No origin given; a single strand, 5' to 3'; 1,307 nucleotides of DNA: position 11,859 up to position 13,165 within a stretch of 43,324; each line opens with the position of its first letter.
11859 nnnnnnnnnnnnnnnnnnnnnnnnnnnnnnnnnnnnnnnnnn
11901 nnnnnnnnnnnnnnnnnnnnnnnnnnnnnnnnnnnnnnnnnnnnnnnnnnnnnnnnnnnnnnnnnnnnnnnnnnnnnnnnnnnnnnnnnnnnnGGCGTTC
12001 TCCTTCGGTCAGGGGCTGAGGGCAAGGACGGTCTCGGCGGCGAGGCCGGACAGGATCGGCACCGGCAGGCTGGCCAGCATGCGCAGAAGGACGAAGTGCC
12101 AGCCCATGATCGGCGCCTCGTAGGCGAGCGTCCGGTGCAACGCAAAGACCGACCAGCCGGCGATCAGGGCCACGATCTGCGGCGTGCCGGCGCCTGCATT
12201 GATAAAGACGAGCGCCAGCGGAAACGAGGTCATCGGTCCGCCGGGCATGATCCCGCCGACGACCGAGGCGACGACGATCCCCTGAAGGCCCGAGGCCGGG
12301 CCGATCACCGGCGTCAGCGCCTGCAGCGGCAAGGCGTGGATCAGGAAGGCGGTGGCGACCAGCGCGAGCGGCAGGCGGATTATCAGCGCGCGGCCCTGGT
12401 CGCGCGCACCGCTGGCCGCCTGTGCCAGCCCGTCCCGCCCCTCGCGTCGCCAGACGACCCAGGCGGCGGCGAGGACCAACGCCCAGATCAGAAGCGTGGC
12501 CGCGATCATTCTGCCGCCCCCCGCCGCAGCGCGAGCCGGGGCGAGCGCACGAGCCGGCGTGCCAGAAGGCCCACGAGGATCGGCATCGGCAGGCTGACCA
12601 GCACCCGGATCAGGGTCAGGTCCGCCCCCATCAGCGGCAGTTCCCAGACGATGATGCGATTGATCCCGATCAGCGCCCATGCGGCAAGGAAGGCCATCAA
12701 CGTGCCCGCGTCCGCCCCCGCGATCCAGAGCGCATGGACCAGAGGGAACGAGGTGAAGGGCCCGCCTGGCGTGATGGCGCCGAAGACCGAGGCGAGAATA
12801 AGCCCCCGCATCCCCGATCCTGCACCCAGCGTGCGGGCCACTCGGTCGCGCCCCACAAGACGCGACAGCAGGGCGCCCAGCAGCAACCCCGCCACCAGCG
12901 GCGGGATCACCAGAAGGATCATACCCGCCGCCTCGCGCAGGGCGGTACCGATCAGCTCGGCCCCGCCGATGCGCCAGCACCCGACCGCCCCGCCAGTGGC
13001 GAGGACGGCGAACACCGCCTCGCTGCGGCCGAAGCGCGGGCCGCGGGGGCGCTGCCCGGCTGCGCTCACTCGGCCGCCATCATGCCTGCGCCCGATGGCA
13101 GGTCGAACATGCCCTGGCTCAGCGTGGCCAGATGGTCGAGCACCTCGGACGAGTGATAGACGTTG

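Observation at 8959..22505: A 13.5-kb translationally coupled operon with three N-carbamoylsarcosine-amidase-like paralogs, a Mo-hydroxylase and three different transport systems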

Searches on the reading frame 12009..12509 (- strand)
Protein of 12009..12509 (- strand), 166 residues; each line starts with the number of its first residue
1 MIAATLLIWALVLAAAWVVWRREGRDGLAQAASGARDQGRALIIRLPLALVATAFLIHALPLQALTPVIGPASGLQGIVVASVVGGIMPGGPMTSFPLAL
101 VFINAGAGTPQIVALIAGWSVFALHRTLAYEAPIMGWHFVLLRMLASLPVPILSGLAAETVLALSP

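Call 7: search_protein_families(library=pfam, proteins=[window:12009-12509:-])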
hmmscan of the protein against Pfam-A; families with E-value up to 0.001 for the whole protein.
window:12009-12509:- (166 aa): 1 family
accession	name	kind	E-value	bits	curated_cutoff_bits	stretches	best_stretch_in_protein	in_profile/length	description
PF03773.19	ArsP_1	-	0.00077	19.1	32.3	0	46-160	20-133/294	Predicted permease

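Call 9: search_protein_families(library=ncbifam, proteins=[window:12009-12509:-], max_evalue=0.01)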
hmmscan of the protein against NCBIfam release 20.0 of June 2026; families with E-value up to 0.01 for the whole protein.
window:12009-12509:- (166 aa): 0 families

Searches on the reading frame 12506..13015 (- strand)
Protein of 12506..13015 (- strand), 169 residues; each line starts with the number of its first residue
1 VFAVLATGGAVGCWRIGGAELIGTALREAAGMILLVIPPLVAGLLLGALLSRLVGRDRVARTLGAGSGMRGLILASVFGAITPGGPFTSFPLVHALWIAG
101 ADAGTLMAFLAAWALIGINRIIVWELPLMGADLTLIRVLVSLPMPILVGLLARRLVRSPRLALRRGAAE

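Call 7: search_protein_families(library=pfam, proteins=[window:12506-13015:-])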
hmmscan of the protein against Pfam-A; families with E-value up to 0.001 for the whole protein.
window:12506-13015:- (169 aa): 1 family
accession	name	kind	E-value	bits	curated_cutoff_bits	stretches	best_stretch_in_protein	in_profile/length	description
PF03773.19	ArsP_1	-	5e-13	49.3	32.3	1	29-159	9-138/294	Predicted permease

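Call 9: search_protein_families(library=ncbifam, proteins=[window:12506-13015:-], max_evalue=0.01)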
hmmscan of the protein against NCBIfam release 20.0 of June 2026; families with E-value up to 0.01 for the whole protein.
window:12506-13015:- (169 aa): 2 families
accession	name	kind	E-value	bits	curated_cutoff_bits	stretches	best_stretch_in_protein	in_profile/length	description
NF040736.1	efflux_SaoE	equivalog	3.2e-09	36.5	325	1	40-156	22-136/352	efflux transporter SaoE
NF033936.1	CuZnOut_SO0444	equivalog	6.4e-07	28.8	300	1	38-155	10-125/351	SO_0444 family Cu/Zn efflux transporter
